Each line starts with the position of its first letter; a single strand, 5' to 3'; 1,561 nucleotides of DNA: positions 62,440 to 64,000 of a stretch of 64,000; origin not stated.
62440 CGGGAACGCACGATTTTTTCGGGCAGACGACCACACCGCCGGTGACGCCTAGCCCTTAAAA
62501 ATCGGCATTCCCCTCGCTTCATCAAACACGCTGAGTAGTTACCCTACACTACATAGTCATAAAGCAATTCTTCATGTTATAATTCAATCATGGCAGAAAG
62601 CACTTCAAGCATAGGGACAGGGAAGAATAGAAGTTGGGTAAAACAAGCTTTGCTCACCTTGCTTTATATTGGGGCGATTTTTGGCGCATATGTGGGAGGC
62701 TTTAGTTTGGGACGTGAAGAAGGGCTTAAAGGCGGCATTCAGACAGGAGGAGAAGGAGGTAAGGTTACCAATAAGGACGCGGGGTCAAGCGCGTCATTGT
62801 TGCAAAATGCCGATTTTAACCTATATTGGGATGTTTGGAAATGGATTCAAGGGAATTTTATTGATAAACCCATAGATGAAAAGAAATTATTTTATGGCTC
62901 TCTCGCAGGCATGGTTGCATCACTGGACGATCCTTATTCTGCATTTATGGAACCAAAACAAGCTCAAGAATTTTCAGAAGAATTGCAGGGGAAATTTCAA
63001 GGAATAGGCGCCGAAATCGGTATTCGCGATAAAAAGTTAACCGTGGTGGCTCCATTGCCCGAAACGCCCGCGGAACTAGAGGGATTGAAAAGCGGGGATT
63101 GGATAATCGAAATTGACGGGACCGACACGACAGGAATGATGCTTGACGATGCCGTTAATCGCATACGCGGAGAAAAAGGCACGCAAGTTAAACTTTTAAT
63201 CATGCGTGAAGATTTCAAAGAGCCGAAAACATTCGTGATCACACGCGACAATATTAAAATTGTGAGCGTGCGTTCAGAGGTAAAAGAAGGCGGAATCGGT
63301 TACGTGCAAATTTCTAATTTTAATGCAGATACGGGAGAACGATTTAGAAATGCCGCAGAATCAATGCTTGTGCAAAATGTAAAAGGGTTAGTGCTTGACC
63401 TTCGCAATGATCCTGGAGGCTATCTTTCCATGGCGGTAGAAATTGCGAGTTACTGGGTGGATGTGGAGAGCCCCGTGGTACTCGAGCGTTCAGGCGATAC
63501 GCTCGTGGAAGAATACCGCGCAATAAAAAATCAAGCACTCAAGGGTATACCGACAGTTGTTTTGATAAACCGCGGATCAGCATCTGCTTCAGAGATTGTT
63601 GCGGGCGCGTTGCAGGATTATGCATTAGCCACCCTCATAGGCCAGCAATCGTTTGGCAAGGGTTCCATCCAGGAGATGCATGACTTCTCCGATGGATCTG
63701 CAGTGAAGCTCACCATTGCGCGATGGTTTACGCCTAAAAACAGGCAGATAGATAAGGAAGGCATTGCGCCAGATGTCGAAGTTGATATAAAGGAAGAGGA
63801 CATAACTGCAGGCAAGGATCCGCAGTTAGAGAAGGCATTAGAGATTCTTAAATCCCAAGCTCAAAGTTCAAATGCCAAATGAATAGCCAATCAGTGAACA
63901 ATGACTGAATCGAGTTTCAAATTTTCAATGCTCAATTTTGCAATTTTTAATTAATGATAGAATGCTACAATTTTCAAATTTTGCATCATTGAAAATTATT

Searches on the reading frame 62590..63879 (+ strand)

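Call 51: search_protein_families(library=ncbifam, proteins=[window:62590-63879:+], max_evalue=0.01)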
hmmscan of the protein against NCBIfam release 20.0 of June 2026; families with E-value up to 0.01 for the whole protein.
window:62590-63879:+ (430 aa): 13 families
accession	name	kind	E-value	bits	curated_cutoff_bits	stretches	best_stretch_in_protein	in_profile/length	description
TIGR00225.1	prc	subfamily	2.6e-102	342.3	218.6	1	89-409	3-325/335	C-terminal processing peptidase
NF052377.1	lmo1851_S41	exception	1.9e-97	326.9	725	1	72-414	43-383/468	lmo1851 family serine protease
TIGR03900.1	prc_long_Delta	hypoth_equivalog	8.4e-92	308.7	660.95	1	81-399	85-405/973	MXAN_5808 family serine peptidase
NF045588.1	Cterm_S41_CtpA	exception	6.7e-90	301.9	625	1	81-420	55-401/401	carboxyl-terminal processing protease CtpA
NF045590.1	Cterm_S41_CtpC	exception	3.9e-89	299.3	665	1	81-425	60-415/418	carboxyl-terminal processing protease CtpC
NF045589.1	Cterm_S41_CtpB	exception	7.4e-84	281.8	633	1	82-421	62-413/416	carboxyl-terminal processing protease CtpB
NF045591.1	Cterm_S41_CtpZ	exception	2e-69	234.3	525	1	83-423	57-400/403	carboxyl-terminal processing protease CtpZ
NF051464.1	tail_spec_CT441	exception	9.1e-54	183.2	700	1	97-399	208-526/645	tail-specific protease Tsp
NF008388.1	PRK11186.1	exception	8.4e-44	150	825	1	114-404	223-532/663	carboxy terminal-processing peptidase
NF058627.1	S41_Gfo1087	equivalog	2.4e-14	53.1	455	1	90-359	73-368/489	GFO_1087 family putative carboxy terminal peptidase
NF033424.1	chlamy_CPAF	equivalog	7.7e-13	47.9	250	2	321-420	458-560/564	protease-like activity factor CPAF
TIGR02037.1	degP_htrA_DO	subfamily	0.0004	19.4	416.2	1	144-265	254-376/434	Do family serine endopeptidase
TIGR00054.1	TIGR00054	equivalog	0.0034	16.3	147.55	1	150-239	203-288/421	RIP metalloprotease RseP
